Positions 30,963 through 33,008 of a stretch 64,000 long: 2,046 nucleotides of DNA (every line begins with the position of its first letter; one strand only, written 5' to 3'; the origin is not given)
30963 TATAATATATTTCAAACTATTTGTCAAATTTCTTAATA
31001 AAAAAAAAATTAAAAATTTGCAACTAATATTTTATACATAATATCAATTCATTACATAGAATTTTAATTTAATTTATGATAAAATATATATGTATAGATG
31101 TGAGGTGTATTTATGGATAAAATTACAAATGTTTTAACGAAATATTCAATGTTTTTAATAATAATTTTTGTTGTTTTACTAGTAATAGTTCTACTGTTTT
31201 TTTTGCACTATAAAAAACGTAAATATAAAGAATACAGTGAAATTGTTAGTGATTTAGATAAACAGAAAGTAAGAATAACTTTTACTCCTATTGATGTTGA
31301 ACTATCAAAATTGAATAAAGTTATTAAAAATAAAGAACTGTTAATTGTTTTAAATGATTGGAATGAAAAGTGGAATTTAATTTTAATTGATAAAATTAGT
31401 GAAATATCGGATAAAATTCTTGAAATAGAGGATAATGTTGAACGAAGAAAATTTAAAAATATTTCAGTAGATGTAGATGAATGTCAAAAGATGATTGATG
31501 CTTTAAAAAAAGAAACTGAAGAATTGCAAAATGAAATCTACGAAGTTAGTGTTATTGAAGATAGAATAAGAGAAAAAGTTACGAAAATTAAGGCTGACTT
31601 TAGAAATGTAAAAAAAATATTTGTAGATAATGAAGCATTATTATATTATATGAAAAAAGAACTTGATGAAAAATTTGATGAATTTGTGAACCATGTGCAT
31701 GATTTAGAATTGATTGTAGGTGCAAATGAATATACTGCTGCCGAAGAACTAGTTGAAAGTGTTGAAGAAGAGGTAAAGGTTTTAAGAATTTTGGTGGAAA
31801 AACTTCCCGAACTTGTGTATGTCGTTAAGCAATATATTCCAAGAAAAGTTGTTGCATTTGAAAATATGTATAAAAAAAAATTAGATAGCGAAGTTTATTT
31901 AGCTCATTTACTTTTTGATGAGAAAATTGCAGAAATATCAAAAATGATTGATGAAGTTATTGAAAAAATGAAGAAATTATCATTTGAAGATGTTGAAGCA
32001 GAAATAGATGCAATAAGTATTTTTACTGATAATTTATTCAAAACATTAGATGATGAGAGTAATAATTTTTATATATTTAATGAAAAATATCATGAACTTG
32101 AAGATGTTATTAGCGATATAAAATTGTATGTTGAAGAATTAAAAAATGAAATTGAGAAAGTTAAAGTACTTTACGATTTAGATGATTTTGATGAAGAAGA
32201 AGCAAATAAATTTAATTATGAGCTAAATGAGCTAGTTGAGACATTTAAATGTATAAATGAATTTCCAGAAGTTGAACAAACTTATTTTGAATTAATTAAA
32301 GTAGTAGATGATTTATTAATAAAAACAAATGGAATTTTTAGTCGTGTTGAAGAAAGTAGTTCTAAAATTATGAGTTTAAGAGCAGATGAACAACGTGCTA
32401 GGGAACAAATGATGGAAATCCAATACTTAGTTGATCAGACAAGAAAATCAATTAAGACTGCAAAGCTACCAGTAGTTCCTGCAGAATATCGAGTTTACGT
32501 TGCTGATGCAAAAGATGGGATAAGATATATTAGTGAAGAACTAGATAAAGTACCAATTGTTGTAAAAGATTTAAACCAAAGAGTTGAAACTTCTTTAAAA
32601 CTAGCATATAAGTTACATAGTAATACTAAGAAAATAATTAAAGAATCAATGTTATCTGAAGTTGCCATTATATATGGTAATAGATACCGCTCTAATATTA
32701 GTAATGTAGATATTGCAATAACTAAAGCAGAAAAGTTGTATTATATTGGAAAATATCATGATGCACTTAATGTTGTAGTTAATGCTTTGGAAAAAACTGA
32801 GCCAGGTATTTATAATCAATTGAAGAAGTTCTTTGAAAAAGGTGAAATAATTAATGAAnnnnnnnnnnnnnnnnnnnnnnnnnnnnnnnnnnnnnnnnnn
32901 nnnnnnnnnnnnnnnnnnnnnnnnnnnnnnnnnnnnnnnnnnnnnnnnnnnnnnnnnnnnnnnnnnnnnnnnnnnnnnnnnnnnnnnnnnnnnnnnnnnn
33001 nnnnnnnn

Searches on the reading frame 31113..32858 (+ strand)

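Call 33: search_protein_families(library=pfam, proteins=[window:31113-32858:+], max_evalue=0.00001)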
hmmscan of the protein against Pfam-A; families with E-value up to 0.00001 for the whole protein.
window:31113-32858:+ (582 aa): 1 family
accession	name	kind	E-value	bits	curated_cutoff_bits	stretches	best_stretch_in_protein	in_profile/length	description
PF06160.17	EzrA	-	3.5e-87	293.4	39.6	1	16-572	2-555/557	Septation ring formation regulator, EzrA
